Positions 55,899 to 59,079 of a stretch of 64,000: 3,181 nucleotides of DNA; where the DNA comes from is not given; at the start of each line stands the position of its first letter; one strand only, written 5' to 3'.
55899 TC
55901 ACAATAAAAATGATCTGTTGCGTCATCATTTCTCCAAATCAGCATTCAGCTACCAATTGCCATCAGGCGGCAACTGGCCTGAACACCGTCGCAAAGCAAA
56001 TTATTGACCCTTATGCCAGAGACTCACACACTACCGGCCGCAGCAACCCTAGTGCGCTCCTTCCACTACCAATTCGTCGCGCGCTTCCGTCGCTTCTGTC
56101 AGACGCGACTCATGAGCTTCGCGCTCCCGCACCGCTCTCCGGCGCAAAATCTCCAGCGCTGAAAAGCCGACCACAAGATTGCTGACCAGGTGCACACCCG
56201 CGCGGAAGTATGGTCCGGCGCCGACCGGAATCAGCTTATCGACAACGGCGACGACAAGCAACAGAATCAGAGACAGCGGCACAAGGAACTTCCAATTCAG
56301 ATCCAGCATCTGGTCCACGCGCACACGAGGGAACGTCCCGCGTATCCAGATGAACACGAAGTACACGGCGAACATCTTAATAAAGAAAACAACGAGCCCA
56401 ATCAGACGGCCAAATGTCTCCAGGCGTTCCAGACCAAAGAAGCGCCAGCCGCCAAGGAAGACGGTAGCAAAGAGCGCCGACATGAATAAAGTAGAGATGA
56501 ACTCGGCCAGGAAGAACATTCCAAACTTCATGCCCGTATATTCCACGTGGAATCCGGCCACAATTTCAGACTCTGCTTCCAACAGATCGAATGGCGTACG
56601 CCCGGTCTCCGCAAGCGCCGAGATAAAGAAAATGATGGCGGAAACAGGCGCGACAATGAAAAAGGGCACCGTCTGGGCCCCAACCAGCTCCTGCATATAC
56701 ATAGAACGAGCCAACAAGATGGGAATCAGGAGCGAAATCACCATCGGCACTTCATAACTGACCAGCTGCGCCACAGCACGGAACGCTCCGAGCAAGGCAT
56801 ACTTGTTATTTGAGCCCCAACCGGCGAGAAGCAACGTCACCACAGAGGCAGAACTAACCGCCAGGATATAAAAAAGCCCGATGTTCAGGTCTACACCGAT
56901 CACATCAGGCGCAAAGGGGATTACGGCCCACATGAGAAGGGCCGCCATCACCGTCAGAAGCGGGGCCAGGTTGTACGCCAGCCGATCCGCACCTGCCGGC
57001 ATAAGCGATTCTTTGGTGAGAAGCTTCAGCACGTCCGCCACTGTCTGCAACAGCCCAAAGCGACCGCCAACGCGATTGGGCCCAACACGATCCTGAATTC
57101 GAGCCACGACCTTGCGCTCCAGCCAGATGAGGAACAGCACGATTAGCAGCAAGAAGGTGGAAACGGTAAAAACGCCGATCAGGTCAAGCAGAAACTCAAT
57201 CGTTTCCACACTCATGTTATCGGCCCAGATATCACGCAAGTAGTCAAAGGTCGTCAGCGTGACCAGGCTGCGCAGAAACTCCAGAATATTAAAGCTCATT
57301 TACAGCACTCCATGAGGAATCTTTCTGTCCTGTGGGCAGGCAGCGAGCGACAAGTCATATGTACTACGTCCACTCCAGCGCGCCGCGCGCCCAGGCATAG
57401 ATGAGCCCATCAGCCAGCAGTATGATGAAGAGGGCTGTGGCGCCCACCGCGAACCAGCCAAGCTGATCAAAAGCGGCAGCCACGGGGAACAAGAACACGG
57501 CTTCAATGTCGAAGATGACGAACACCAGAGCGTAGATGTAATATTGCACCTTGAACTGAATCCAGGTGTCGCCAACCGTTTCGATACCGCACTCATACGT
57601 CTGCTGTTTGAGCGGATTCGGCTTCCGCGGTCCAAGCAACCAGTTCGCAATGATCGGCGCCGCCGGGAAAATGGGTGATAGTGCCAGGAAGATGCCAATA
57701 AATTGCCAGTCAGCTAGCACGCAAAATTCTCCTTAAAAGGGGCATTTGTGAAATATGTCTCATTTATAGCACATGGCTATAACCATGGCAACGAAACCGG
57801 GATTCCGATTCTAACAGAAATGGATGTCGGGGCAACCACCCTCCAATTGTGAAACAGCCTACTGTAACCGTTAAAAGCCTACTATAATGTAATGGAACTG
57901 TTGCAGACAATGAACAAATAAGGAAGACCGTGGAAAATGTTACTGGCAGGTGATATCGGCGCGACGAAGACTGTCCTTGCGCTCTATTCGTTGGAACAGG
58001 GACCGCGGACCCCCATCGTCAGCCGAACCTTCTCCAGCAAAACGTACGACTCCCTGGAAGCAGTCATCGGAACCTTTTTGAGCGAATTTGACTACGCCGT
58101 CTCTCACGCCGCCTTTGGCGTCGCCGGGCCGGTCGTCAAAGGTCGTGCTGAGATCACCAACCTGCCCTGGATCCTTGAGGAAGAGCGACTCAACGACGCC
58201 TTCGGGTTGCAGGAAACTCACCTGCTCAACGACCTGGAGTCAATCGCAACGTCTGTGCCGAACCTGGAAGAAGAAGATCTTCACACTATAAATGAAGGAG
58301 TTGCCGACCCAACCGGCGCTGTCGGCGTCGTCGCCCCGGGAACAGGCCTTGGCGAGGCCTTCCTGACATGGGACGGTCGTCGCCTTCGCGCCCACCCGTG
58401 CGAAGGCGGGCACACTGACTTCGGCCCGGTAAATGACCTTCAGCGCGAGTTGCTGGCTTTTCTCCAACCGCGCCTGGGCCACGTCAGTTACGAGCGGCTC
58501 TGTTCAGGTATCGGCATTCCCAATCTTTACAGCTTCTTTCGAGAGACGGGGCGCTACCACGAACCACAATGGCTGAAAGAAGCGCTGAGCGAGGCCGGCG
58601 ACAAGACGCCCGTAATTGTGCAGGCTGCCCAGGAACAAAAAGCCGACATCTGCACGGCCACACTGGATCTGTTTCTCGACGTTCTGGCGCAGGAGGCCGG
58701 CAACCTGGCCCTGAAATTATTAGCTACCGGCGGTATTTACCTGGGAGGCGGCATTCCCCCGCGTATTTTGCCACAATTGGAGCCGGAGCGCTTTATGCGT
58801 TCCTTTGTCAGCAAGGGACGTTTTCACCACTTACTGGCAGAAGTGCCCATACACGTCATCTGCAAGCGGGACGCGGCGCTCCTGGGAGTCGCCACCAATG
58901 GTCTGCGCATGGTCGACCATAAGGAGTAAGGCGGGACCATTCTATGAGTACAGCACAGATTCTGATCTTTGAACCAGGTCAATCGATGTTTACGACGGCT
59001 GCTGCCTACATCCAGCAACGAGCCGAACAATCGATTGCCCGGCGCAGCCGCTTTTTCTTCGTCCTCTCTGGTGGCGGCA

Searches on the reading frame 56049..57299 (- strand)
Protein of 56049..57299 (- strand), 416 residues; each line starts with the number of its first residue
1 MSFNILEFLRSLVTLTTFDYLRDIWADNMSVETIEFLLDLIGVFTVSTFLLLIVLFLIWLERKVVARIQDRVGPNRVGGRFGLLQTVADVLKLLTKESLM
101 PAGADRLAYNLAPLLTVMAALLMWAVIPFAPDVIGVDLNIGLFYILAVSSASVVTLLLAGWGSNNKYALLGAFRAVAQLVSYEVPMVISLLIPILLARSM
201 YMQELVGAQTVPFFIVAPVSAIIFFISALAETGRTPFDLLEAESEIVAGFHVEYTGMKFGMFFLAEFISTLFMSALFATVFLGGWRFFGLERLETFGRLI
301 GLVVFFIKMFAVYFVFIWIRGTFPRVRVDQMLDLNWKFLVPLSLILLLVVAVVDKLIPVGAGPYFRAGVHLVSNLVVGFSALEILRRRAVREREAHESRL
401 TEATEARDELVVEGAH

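Call 85: search_protein_families(library=pfam, proteins=[window:56049-57299:-], max_evalue=0.00001)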
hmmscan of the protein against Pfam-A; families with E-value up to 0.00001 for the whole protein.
window:56049-57299:- (416 aa): 1 family
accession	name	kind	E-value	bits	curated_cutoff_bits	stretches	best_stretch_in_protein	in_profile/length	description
PF00146.26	NADHdh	-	9.3e-114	380.2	27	1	44-351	4-298/298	NADH dehydrogenase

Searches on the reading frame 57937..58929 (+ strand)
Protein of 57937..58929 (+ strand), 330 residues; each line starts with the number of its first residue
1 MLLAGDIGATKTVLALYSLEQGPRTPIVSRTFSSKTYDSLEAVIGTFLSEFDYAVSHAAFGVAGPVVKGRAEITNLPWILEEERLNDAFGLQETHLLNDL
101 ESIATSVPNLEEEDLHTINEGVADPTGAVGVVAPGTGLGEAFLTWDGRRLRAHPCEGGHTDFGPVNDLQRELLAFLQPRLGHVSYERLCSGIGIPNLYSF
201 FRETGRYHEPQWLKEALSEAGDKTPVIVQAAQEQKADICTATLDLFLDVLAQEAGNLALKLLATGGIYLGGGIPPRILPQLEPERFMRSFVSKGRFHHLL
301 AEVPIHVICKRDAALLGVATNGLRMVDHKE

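Call 85: search_protein_families(library=pfam, proteins=[window:57937-58929:+], max_evalue=0.00001)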
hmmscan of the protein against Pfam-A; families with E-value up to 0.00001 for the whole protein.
window:57937-58929:+ (330 aa): 1 family
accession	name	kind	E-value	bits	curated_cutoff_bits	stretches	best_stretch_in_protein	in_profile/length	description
PF02685.22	Glucokinase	-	1.3e-95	320.5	22.1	1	3-320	1-309/314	Glucokinase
